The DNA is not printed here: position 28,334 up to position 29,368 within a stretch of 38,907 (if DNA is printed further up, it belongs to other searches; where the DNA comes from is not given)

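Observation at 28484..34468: Translationally coupled four-gene periplasmic haem/ankyrin operon built around the uncharacterised DUF1592-DUF1552 pair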

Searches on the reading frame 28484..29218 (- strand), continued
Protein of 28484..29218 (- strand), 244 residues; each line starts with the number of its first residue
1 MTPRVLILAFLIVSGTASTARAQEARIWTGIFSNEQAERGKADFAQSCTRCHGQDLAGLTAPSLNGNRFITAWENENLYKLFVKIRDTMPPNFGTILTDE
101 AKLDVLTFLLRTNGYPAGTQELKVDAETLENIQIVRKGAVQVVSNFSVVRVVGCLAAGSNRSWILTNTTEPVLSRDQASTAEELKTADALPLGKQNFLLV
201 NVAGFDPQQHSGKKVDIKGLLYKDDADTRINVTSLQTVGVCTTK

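Call 31: find_related_loci(query=A2, collection=genome_contigs, flank=10000)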
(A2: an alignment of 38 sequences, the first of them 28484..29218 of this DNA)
Query A2 (244 aa) in genome_contigs; peptide patterns used: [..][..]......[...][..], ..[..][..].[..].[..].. (x = any residue, [..] = any of these).
175 stretches matched a pattern; 114 encode a relative of the query (tblastn E <= 1e-3); the best 80 are kept; 80 distinct loci.
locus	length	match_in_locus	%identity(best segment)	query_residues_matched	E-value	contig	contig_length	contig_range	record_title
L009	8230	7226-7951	55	5-244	1e-88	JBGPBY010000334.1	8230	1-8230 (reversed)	MAG: Terriglobia bacterium isolate OBJ_0618_050_62 k141_3110817_length_8230_cov_11.0000, whole genome shotgun sequence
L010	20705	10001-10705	65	10-244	1e-104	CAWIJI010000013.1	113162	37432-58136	MAG: uncultured Acidobacteriota bacterium isolate MFD04944.bin.2.38 genome assembly, contig: contig_53821, whole genome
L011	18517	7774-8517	53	1-238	6e-84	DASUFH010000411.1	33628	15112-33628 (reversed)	MAG TPA_asm: Terriglobia bacterium isolate SMAG_U1374 k141_948970, whole genome shotgun sequence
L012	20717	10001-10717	50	1-239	2e-79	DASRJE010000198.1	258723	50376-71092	MAG TPA_asm: Vicinamibacterales bacterium isolate SMAG_U10128 k141_4048754, whole genome shotgun sequence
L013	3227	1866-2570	49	7-239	1e-79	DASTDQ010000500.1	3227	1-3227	MAG TPA_asm: Vicinamibacterales bacterium isolate SMAG_U825 k141_1429932, whole genome shotgun sequence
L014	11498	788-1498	49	4-239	7e-79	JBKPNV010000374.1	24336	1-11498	MAG: Acidobacteriota bacterium isolate GS_HAYS_MAG_00031 GS_HAYS_000002254464, whole genome shotgun sequence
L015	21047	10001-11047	55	5-238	3e-78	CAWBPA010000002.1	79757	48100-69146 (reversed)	MAG: Vicinamibacterales bacterium isolate MFD00962.bin.2.188 genome assembly, contig: contig_110835, whole genome shotgu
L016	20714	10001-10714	48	3-241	2e-77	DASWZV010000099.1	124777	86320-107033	MAG TPA_asm: Vicinamibacterales bacterium isolate SMAG_U3748 k141_494543, whole genome shotgun sequence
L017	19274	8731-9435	49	5-238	3e-77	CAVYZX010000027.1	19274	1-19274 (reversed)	MAG: uncultured Acidobacteriota bacterium isolate MFD02242.bin.1.362 genome assembly, contig: contig_59294, whole genome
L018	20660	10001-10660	51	20-239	1e-76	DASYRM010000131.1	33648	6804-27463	MAG TPA_asm: Vicinamibacterales bacterium isolate SMAG_U4511 k141_2219592, whole genome shotgun sequence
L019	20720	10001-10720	48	9-243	1e-76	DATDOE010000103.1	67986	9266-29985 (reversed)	MAG TPA_asm: Vicinamibacterales bacterium isolate SMAG_U7885 k141_690355, whole genome shotgun sequence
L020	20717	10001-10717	49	1-239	6e-76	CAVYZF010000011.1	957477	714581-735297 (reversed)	MAG: uncultured Acidobacteriota bacterium isolate MFD02242.bin.1.226 genome assembly, contig: contig_21996, whole genome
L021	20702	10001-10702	49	5-239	5e-76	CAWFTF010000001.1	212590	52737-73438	MAG: uncultured Acidobacteriota bacterium isolate MFD00392.bin.3.433 genome assembly, contig: contig_10730, whole genome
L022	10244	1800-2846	57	5-238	3e-81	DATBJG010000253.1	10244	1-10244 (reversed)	MAG TPA_asm: Vicinamibacterales bacterium isolate SMAG_U3914 k141_2898259, whole genome shotgun sequence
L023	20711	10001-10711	46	5-241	9e-75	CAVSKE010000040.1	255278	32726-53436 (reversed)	MAG: uncultured Acidobacteriota bacterium isolate MFD02360.bin.2.183 genome assembly, contig: contig_70512, whole genome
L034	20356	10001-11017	50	15-238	3e-70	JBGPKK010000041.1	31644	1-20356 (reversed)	MAG: Vicinamibacteria bacterium isolate OBJ_0618_7090110_288 k141_2956741_length_31644_cov_40.6824, whole genome shotgun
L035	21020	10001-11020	50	15-239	2e-69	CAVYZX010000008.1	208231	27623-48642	MAG: uncultured Acidobacteriota bacterium isolate MFD02242.bin.1.362 genome assembly, contig: contig_13302, whole genome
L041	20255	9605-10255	45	24-240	4e-63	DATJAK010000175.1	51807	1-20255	MAG TPA_asm: Bryobacteraceae bacterium isolate SMAG_U15325 k141_3405321, whole genome shotgun sequence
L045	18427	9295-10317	47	16-240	1e-60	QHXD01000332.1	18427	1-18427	MAG: Acidobacteria bacterium isolate gp5 AA63 14_1009_16_40cm_scaffold_73875_curated, whole genome shotgun sequence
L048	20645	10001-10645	44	24-240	1e-58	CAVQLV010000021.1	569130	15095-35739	MAG: Bryobacterales bacterium isolate MFD04463.bin.2.162 genome assembly, contig: contig_8282, whole genome shotgun sequ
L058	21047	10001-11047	46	11-244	1e-53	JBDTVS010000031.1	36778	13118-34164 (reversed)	MAG: Acidobacteriota bacterium isolate cluster3_bin.73 NODE_3092_length_36778_cov_12.006944, whole genome shotgun sequen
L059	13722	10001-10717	40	7-243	2e-53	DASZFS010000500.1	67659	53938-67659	MAG TPA_asm: Vicinamibacterales bacterium isolate SMAG_U6528 k141_4030202, whole genome shotgun sequence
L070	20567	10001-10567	37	27-224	6e-42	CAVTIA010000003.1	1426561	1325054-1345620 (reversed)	MAG: uncultured Acidobacteriota bacterium isolate MFD06229.bin.1.1 genome assembly, contig: contig_14783, whole genome s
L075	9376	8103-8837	35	8-242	2e-41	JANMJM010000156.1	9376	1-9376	MAG: Vicinamibacteria bacterium isolate OTE_64_metabat_411 OTE_64_k141_74388, whole genome shotgun sequence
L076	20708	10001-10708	36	5-238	6e-41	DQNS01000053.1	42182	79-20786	MAG TPA_asm: Acidobacteria bacterium isolate SZUA-1123 k95_525704, whole genome shotgun sequence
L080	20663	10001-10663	38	24-241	2e-40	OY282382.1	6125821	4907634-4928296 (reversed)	MAG: uncultured Vicinamibacterales bacterium isolate e65da963-7c29-4b68-91ce-224fd25ea74c genome assembly, chromosome: 1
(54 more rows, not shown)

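Call 33: predict_structure(alignment_id=A2)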
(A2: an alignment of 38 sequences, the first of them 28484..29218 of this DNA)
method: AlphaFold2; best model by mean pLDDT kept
length: 244 residues; sequences in the alignment: 38
mean_pLDDT: 80.1   pTM: 0.55
mean pLDDT of the five models: 80.1, 78.8, 75.8, 74.8, 73.1
residues with pLDDT >= 90: 84; 70-90: 110; 50-70: 21; < 50: 29
segments of 3 or more residues with pLDDT < 50: 11-27, 137-140
pLDDT, mean of each block of 10 residues (from residue 1): 50 38 44 88 88 86 85 80 83 73 92 81 84 60 77 94 94 82 86 93 92 95 90 95 64
secondary structure, 60 per line:
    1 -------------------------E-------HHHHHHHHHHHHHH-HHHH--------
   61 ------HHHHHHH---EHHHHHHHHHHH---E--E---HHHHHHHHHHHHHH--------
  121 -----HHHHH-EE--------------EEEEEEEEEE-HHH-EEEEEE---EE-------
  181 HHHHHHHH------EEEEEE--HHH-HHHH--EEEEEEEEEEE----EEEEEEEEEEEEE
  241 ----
elements in order: H34-47 H49-52 H67-73 H78-88 H99-112 H126-130 E148-157 E163-168 H181-188 E195-200 H207-210 E213-223 E228-240

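Call 39: fold_search(model_id=the predicted structure, library=pdb)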
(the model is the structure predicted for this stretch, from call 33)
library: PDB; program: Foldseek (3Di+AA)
matches with E <= 10: 606; with E <= 0.001: 0
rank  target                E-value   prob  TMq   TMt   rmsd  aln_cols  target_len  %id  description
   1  7c90_D                3.6e-03  1.00  0.26  0.41   3.8        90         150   20  Crystal structure of Cytochrome CL from the marine methylotrophic bacterium Methylophaga aminisulfidivorans MPT (Ma-Cy (released 2020-07-22)
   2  5yyu_D                3.8e-03  0.99  0.20  0.48   6.7       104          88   13  Crystal structure of Staphylococcus aureus single-stranded DNA-binding protein SsbB (released 2018-08-15)
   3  7c90_C                4.3e-03  1.00  0.24  0.39   8.5       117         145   19  Crystal structure of Cytochrome CL from the marine methylotrophic bacterium Methylophaga aminisulfidivorans MPT (Ma-Cy (released 2020-07-22)
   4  2c8s                  5.5e-03  1.00  0.26  0.40   4.3        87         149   23  CYTOCHROME CL FROM METHYLOBACTERIUM EXTORQUENS (released 2005-12-08)
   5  1ue6_A                5.5e-03  0.96  0.20  0.41   8.8       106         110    9  Crystal structure of the single-stranded dna-binding protein from mycobacterium tuberculosis (released 2004-02-10)
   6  7c90_A                6.7e-03  1.00  0.24  0.37  10.0       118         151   15  Crystal structure of Cytochrome CL from the marine methylotrophic bacterium Methylophaga aminisulfidivorans MPT (Ma-Cy (released 2020-07-22)
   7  9jkl                  6.7e-03  0.99  0.23  0.12   5.5       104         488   12  LYSYL-TRNA SYNTHETASE(LysRS) COMPLEXED WITH LYSINE (released 2025-09-10)
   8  5yyu_C                6.7e-03  0.95  0.21  0.43   8.6       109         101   15  Crystal structure of Staphylococcus aureus single-stranded DNA-binding protein SsbB (released 2018-08-15)
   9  1gjq_A                6.7e-03  0.77  0.27  0.13  20.8       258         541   10  Pseudomonas aeruginosa cd1 nitrite reductase reduced cyanide complex (released 2002-08-01)
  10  1e1t                  7.6e-03  0.99  0.23  0.13   6.0       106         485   14  LYSYL-TRNA SYNTHETASE (LYSU) HEXAGONAL FORM COMPLEXED WITH THE LYSYL_ADENYLATE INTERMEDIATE (released 2000-07-28)
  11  1e2r_A                8.0e-03  0.72  0.27  0.13  18.2       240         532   12  CYTOCHROME CD1 NITRITE REDUCTASE, REDUCED AND CYANIDE BOUND (released 2000-05-30)
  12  3afq_C                8.6e-03  0.95  0.21  0.43   7.5       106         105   13  Crystal structure of the single-stranded DNA binding protein from Mycobacterium leprae (Form II) (released 2010-10-06)
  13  1bbw                  9.1e-03  0.99  0.23  0.13   5.9       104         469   14  LYSYL-TRNA SYNTHETASE (LYSS) (released 2000-11-10)
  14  4h02_B                9.1e-03  0.96  0.23  0.13   6.7       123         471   10  Crystal structure of P. falciparum Lysyl-tRNA synthetase (released 2013-05-01)
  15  2mta_C                1.0e-02  1.00  0.26  0.40   3.9        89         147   20  CRYSTAL STRUCTURE OF A TERNARY ELECTRON TRANSFER COMPLEX BETWEEN METHYLAMINE DEHYDROGENASE, AMICYANIN AND A C-TYPE CYT (released 1994-01-31)
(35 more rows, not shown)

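Call 51: search_protein_families(library=pfam, proteins=[L020:922-2733:+, L020:2824-5214:+, L020:6755-7786:+, L020:7983-8558:+, L020:8689-9954:+, L020:11164-12471:+, L012:3639-6044:+, L012:6091-7878:+, L012:11090-12490:+, L012:12671-14509:+], max_evalue=0.001)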
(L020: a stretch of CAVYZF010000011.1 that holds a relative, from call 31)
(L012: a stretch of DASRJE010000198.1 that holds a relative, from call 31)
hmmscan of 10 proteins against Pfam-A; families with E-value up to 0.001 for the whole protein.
L020:922-2733:+ (603 aa): 1 family
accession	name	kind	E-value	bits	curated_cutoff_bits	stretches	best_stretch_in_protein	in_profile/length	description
PF03571.21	Peptidase_M49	-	4.2e-12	45.7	21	1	215-423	100-306/548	Peptidase family M49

L020:2824-5214:+ (796 aa): 2 families
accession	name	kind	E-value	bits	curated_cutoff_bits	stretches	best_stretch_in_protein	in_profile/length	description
PF01011.28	PQQ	-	4.8e-77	260.5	26.7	1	448-713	1-263/595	Glucose/ethanol/alcohol dehydrogenase, beta-propeller domain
PF13360.13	PQQ_2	-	4.1e-10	40.1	27.6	1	476-653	15-143/233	Outer membrane protein assembly factor BamB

L020:6755-7786:+ (343 aa): 1 family
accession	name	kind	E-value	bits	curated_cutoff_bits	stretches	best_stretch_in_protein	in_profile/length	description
PF05960.17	DUF885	-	4e-58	198.8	32.4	1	21-242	167-390/532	Bacterial protein of unknown function (DUF885)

L020:7983-8558:+ (191 aa): 1 family
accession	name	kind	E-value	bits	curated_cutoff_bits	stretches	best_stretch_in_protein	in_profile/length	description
PF19649.4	DUF6152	-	1.5e-20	73.5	27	1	75-166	5-95/98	Family of unknown function (DUF6152)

L020:8689-9954:+ (421 aa): 1 family
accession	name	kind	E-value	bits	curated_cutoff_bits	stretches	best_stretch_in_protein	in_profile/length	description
PF13088.12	BNR_2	-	1.8e-09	37.8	31.4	1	90-397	25-271/277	BNR repeat-like domain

L020:11164-12471:+ (435 aa): 5 families
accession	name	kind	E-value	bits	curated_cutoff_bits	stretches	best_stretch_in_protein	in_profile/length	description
PF00009.33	GTP_EFTU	-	6.6e-57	192.6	26.5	1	16-205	4-187/188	Elongation factor Tu GTP binding domain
PF03144.31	GTP_EFTU_D2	-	3.6e-13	50.2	30.3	1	229-298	1-72/73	Elongation factor Tu domain 2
PF22042.2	EF-G_D2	-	8.7e-08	32.6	27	1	220-299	7-82/84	Elongation factor G domain 2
PF01926.29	MMR_HSR1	-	2.2e-06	28.2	21.9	1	18-139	2-113/113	50S ribosome-binding GTPase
PF02421.24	FeoB_N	-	0.00058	19.8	27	0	62-187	31-153/156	Ferrous iron transport protein B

L012:3639-6044:+ (801 aa): 2 families
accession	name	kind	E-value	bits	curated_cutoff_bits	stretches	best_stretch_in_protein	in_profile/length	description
PF01011.28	PQQ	-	2.3e-179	598.3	26.7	1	173-780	1-595/595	Glucose/ethanol/alcohol dehydrogenase, beta-propeller domain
PF13360.13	PQQ_2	-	4.4e-18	66.2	27.6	1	202-377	16-142/233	Outer membrane protein assembly factor BamB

L012:6091-7878:+ (595 aa): 1 family
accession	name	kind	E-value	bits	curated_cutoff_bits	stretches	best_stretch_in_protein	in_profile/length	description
PF05960.17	DUF885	-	1.7e-152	510.2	32.4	1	57-584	1-532/532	Bacterial protein of unknown function (DUF885)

L012:11090-12490:+ (466 aa): 3 families
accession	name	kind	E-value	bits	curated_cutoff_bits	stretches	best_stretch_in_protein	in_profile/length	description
PF01546.33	Peptidase_M20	-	2.9e-28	99.6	24.6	1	100-462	1-205/206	Peptidase family M20/M25/M40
PF07687.19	M20_dimer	-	3.2e-13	50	21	1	216-361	1-101/107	Peptidase dimerisation domain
PF04389.22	Peptidase_M28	-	6.7e-05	23.1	21.3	1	85-210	2-104/193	Peptidase family M28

L012:12671-14509:+ (612 aa): 6 families
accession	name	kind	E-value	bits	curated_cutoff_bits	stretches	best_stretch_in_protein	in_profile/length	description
PF00009.33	GTP_EFTU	-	1e-56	192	26.5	1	15-206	3-188/188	Elongation factor Tu GTP binding domain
PF21018.2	BipA_C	-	1.4e-48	163.6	23.8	1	494-602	1-109/110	TypA/BipA C-terminal domain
PF00679.30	EFG_C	-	7.9e-24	83.9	27.9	1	407-490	3-86/89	Elongation factor G C-terminus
PF03144.31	GTP_EFTU_D2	-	1.5e-16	61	30.3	1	229-299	1-73/73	Elongation factor Tu domain 2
PF22042.2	EF-G_D2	-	1.2e-08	35.4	27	1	218-299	5-82/84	Elongation factor G domain 2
PF01926.29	MMR_HSR1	-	3.4e-06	27.6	21.9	1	18-139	2-113/113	50S ribosome-binding GTPase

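Call 55: search_protein_families(library=pfam, proteins=[L075:5296-6657:+, L058:103-1422:-, L070:12046-13389:-], max_evalue=10)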
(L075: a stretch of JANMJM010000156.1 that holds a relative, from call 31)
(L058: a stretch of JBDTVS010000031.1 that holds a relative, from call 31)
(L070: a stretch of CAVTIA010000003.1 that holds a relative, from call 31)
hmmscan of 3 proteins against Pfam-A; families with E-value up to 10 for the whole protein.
L075:5296-6657:+ (454 aa): 2 families
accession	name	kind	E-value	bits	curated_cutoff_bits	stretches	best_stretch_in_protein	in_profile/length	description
PF07586.16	HXXSHH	-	4.7e-97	325.7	30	1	44-360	1-307/307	Protein of unknown function (DUF1552)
PF10518.14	TAT_signal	-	0.023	15.1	22.7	1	9-26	3-20/21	TAT (twin-arginine translocation) pathway signal sequence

L058:103-1422:- (440 aa): 1 family
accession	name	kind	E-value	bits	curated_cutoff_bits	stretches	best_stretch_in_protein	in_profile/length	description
PF07586.16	HXXSHH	-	4.1e-85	286.5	30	1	46-350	1-307/307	Protein of unknown function (DUF1552)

L070:12046-13389:- (448 aa): 1 family
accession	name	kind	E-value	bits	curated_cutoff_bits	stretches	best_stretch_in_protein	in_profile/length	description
PF07586.16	HXXSHH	-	4e-96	322.7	30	1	46-349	1-307/307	Protein of unknown function (DUF1552)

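Call 83: search_protein_families(library=pfam, proteins=[L041:10351-11532:+, L076:1802-4006:+, L045:10428-13424:-, L041:11671-13905:+, L059:4844-6913:+, L048:486-4259:-, L035:593-3589:-, L034:11055-11960:-, L034:12176-13681:+, L080:12645-16190:+], max_evalue=0.001)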
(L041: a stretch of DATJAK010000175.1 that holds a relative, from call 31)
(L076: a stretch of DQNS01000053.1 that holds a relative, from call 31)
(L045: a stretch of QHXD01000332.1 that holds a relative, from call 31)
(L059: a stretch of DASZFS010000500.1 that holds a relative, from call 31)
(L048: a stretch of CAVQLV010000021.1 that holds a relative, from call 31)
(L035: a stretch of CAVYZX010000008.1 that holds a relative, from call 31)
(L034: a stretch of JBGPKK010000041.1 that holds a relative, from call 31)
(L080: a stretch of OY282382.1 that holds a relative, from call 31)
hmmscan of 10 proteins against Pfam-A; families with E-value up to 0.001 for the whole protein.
L041:10351-11532:+ (394 aa): 0 families

L076:1802-4006:+ (735 aa): 0 families

L045:10428-13424:- (999 aa): 3 families
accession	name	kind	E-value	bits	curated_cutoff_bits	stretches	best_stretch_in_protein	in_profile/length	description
PF13620.12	CarboxypepD_reg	-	2e-16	60.5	32.3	1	32-113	1-81/82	Carboxypeptidase regulatory-like domain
PF13715.12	CarbopepD_reg_2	-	9.5e-05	22.8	32.2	1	33-109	1-72/88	CarboxypepD_reg-like domain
PF17210.9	SdrD_B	-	0.00092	19.8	29.7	0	39-95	18-74/112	SdrD B-like domain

L041:11671-13905:+ (745 aa): 1 family
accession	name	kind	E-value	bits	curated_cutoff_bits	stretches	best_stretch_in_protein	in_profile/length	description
PF13620.12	CarboxypepD_reg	-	4.8e-06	27.3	32.3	1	63-139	3-80/82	Carboxypeptidase regulatory-like domain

L059:4844-6913:+ (690 aa): 1 family
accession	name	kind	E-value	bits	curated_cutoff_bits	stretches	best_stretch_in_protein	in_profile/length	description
PF13620.12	CarboxypepD_reg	-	0.00023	21.9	32.3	1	43-120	2-80/82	Carboxypeptidase regulatory-like domain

L048:486-4259:- (1258 aa): 3 families
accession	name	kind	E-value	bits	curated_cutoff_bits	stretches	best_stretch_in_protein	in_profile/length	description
PF25183.1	OMP_b-brl_4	-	2.4e-150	503.1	30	1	259-1211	1-816/838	Outer membrane beta barrel domain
PF13620.12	CarboxypepD_reg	-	2.7e-14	53.7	32.3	1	40-119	1-81/82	Carboxypeptidase regulatory-like domain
PF00593.30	TonB_dep_Rec_b-barrel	-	5e-05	23.8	27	1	507-821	55-254/436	TonB dependent receptor-like, beta-barrel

L035:593-3589:- (999 aa): 5 families
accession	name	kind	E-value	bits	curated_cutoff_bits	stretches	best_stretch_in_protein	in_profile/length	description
PF07494.17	Reg_prop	-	6.3e-41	133.6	20.4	2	308-331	1-24/24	Two component regulator propeller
PF07730.19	HisKA_3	-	4.7e-15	56.3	24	1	795-861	1-67/68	Histidine kinase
PF07495.19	Y_Y_Y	-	1.2e-14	54.3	26.6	1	693-752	5-64/65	Y_Y_Y domain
PF02518.31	HATPase_c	-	1.3e-12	48.6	26.4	1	902-995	3-109/111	Histidine kinase-, DNA gyrase B-, and HSP90-like ATPase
PF13581.12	HATPase_c_2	-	6.1e-07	29.9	27.4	1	880-973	7-112/127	Histidine kinase-like ATPase domain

L034:11055-11960:- (302 aa): 3 families
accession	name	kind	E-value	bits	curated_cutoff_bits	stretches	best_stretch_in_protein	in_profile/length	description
PF03446.21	NAD_binding_2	-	3.7e-49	167.3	21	1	9-167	1-159/161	NAD binding domain of 6-phosphogluconate dehydrogenase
PF14833.11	NAD_binding_11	-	7.5e-38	130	30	1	171-288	1-119/122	NAD-binding of NADP-dependent 3-hydroxyisobutyrate dehydrogenase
PF03807.23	F420_oxidored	-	1.8e-05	25.7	21.6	1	9-73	1-69/94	NADP oxidoreductase coenzyme F420-dependent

L034:12176-13681:+ (502 aa): 2 families
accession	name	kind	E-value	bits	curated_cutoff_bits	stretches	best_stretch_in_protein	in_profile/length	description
PF11794.13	HpaB_N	-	9.6e-78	261.9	35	1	25-292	1-270/270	4-hydroxyphenylacetate 3-hydroxylase N terminal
PF03241.18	HpaB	-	3.2e-53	180.3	25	1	305-498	7-202/202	4-hydroxyphenylacetate 3-hydroxylase C terminal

L080:12645-16190:+ (1182 aa): 2 families
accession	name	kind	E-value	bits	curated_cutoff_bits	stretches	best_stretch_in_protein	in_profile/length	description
PF13472.12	Lipase_GDSL_2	-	1.2e-26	94.8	32.9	1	637-850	1-178/178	GDSL-like Lipase/Acylhydrolase family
PF00657.28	Lipase_GDSL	-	6.7e-18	66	23.6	1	635-855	1-208/208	GDSL-like Lipase/Acylhydrolase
